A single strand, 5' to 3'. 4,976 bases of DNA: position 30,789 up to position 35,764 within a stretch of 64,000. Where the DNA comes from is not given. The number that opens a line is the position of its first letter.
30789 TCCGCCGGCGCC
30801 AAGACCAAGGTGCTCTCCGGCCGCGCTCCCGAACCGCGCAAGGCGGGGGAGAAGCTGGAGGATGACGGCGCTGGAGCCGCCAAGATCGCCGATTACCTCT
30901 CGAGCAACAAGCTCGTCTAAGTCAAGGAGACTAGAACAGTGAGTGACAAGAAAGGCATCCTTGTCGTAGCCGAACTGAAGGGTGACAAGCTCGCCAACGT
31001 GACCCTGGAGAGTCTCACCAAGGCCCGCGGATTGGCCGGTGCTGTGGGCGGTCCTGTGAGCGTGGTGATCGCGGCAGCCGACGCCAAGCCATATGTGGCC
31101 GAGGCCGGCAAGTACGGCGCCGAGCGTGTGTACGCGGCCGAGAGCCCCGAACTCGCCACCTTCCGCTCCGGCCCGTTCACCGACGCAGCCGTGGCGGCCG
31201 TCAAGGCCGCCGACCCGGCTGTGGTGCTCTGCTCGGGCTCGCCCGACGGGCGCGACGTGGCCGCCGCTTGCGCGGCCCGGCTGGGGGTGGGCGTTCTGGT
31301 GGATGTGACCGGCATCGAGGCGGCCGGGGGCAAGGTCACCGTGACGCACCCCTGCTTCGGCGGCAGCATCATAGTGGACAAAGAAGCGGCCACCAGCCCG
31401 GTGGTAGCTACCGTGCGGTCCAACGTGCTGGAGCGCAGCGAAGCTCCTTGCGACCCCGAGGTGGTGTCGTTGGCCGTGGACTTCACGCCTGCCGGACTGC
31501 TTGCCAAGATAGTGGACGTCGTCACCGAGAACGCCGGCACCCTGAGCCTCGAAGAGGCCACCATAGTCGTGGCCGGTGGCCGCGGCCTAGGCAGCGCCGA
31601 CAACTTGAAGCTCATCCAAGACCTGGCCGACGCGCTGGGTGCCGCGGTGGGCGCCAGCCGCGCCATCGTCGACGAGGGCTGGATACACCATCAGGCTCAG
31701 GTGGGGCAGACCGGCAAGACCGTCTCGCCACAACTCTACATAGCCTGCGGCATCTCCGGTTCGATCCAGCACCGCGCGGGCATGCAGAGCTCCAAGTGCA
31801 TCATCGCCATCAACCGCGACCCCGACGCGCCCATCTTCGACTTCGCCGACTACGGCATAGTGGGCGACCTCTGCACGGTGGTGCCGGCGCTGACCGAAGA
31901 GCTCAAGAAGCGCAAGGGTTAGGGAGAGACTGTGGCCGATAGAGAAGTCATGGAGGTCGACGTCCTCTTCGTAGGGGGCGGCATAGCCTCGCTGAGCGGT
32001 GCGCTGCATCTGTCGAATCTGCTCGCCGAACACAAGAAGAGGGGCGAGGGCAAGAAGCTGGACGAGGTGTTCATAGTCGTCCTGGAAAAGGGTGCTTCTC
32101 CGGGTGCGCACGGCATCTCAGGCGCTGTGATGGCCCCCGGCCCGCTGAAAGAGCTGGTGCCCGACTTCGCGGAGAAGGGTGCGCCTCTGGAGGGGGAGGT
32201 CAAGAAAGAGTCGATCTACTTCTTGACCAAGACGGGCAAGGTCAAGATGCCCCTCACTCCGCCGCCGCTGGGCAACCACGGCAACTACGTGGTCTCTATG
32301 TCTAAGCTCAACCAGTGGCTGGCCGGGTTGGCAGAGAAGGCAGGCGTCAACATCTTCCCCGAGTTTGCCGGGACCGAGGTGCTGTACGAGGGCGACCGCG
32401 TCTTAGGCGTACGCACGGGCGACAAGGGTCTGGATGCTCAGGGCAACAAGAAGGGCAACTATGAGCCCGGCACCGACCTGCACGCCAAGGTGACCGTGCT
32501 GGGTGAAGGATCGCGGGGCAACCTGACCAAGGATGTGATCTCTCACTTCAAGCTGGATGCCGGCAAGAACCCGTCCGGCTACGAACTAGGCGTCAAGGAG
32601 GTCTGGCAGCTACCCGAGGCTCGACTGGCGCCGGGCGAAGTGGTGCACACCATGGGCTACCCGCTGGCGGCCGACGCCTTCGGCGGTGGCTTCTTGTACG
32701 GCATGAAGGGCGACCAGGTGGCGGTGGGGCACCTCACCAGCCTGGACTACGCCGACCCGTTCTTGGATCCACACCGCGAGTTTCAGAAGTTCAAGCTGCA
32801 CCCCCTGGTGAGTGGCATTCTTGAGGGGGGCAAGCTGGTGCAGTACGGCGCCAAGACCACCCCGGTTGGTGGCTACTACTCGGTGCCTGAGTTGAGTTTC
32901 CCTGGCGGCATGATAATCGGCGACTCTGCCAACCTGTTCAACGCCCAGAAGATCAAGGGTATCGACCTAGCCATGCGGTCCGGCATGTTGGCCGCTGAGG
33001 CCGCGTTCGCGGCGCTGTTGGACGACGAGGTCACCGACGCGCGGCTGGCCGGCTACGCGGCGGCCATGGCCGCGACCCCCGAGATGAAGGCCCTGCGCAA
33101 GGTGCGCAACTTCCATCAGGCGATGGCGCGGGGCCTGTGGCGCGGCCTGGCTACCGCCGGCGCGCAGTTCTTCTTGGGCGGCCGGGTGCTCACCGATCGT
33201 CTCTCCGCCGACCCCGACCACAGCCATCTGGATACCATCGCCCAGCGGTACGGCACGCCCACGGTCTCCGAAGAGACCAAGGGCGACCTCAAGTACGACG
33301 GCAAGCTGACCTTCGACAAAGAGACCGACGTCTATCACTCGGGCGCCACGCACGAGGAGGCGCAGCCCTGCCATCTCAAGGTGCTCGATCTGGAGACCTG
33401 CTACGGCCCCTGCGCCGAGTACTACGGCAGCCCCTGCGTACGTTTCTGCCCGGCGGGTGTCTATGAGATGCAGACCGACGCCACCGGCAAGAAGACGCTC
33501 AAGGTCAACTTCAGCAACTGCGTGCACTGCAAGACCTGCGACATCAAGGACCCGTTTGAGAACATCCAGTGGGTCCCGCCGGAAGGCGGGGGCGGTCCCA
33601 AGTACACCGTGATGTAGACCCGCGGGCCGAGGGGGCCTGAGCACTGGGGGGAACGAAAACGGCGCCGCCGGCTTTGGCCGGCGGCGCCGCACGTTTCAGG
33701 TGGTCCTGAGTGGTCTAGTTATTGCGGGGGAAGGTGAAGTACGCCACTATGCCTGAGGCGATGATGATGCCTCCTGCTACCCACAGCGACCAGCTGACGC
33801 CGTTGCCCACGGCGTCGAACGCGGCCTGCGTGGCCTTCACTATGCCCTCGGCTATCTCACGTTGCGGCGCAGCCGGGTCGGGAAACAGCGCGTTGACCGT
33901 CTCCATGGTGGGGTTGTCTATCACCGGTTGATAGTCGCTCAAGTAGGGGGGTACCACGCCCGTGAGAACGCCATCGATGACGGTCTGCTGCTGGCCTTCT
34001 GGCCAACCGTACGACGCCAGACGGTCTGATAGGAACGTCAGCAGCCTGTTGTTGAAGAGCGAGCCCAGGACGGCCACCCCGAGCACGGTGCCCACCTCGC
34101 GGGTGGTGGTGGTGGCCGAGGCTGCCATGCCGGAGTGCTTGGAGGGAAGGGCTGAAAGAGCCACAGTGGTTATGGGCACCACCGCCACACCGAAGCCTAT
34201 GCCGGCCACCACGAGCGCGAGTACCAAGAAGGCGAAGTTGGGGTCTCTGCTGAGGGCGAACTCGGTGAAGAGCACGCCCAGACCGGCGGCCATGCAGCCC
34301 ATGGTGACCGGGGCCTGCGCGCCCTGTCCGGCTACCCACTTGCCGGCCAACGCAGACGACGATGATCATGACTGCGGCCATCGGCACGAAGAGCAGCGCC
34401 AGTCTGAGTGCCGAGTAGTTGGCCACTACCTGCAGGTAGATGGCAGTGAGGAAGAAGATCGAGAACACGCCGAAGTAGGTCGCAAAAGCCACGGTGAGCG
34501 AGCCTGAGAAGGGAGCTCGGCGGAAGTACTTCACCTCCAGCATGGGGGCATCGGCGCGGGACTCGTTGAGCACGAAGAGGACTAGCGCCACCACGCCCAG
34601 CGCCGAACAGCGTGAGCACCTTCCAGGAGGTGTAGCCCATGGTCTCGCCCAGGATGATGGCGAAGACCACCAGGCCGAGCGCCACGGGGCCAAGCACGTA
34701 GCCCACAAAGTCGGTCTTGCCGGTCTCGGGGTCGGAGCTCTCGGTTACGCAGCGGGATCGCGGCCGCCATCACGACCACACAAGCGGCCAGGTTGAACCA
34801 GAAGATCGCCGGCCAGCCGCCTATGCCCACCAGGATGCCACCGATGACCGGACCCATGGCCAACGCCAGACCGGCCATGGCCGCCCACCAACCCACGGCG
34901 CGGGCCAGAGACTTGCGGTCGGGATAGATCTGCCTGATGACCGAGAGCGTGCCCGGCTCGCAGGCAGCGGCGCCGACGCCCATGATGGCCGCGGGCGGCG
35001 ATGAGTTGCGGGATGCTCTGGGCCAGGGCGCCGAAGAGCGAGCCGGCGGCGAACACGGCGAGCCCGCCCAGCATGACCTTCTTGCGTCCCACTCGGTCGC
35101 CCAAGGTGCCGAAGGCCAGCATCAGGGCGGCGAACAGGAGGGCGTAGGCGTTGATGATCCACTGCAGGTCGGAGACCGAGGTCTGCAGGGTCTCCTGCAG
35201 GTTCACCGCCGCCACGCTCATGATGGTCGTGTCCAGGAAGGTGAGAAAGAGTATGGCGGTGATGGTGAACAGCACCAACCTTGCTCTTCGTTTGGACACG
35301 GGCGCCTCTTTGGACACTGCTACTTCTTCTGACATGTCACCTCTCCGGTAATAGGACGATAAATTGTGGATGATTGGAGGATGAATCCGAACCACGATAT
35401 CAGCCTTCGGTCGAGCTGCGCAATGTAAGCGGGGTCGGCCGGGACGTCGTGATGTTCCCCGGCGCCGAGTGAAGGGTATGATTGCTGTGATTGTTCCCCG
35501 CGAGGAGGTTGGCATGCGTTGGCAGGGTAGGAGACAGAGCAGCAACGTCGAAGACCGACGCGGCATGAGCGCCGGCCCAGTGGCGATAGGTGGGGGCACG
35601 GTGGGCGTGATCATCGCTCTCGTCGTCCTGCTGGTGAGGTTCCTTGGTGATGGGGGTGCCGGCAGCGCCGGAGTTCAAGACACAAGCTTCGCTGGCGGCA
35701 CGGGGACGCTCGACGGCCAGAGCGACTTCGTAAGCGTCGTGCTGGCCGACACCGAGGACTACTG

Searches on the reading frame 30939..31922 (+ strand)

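Call 75: search_protein_families(library=pfam, proteins=[window:30939-31922:+], max_evalue=0.0001)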
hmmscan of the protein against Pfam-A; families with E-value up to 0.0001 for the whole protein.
window:30939-31922:+ (327 aa): 2 families
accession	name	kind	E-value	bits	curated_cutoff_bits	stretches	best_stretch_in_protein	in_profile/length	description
PF00766.25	ETF_alpha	-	3.4e-37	126.7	27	1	204-283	2-81/81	Electron transfer flavoprotein FAD-binding domain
PF01012.27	ETF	-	1.7e-33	116.3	26.7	1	7-174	1-172/181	Electron transfer flavoprotein domain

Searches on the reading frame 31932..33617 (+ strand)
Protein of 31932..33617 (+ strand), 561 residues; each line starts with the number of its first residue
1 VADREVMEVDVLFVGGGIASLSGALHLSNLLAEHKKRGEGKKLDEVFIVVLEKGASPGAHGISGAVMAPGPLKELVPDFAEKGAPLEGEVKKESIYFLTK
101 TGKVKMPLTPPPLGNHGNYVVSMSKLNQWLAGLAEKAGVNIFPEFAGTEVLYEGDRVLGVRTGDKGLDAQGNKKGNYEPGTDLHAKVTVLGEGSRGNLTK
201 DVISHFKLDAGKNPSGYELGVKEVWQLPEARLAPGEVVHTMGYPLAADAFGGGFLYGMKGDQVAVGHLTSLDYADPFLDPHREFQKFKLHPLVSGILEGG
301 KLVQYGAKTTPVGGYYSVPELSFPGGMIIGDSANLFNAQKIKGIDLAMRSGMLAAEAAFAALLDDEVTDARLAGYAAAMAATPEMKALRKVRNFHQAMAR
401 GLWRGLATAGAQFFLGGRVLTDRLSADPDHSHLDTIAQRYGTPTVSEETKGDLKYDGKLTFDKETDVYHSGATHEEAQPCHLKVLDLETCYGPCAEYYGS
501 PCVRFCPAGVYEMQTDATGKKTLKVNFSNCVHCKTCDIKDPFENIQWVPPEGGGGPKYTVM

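Call 34: search_protein_families(library=pfam, proteins=[window:31932-33617:+], max_evalue=0.001)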
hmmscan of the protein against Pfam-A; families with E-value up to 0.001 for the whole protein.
window:31932-33617:+ (561 aa): 4 families
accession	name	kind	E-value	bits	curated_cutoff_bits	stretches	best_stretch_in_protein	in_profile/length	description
PF05187.19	Fer4_ETF_QO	-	1.2e-39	135.1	24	1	457-559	1-104/104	Electron transfer flavoprotein-ubiquinone oxidoreductase, 4Fe-4S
PF21162.3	ETFQO_UQ-bd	-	8e-33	113.3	27.7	1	217-309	1-95/96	ETF-QO, ubiquinone-binding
PF01266.30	DAO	-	9.1e-05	22.6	27.9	0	10-73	1-52/353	FAD dependent oxidoreductase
PF12838.12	Fer4_7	-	0.00028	21.7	27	1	501-536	7-44/52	4Fe-4S dicluster domain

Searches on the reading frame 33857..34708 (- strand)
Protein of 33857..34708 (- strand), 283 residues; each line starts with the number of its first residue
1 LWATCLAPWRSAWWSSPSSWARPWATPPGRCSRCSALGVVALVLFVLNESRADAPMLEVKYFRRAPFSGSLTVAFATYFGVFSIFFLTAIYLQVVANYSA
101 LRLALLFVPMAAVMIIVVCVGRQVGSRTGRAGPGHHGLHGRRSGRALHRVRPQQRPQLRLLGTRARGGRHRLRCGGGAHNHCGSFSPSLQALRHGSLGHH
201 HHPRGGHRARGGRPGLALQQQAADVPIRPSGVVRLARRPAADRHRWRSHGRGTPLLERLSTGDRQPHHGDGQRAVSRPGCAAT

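Call 75: search_protein_families(library=pfam, proteins=[window:33857-34708:-], max_evalue=0.0001)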
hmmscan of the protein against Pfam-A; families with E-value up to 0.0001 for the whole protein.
window:33857-34708:- (283 aa): 1 family
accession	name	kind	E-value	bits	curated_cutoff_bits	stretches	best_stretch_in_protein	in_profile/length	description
PF07690.21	MFS_1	-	1.7e-05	24.4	33.4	1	52-130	188-267/347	Major Facilitator Superfamily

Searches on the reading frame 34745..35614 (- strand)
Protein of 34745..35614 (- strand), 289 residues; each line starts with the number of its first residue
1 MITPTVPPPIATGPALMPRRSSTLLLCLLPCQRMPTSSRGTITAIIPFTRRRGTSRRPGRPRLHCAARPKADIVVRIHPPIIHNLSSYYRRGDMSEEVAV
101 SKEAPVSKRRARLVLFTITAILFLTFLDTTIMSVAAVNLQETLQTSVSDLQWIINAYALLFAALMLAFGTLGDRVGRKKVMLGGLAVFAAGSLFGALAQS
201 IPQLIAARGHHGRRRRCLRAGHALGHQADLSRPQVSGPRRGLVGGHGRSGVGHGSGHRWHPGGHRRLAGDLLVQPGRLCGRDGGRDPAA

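Call 52: search_protein_families(library=pfam, proteins=[window:34745-35614:-], max_evalue=0.0001)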
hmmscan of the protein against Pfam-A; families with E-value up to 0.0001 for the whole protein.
window:34745-35614:- (289 aa): 2 families
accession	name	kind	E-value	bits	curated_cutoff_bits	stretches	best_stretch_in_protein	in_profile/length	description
PF07690.21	MFS_1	-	6.1e-16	58.7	33.4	1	120-208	3-92/347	Major Facilitator Superfamily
PF00083.30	Sugar_tr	-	1.8e-05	24.3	22.3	1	138-209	36-110/452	Sugar (and other) transporter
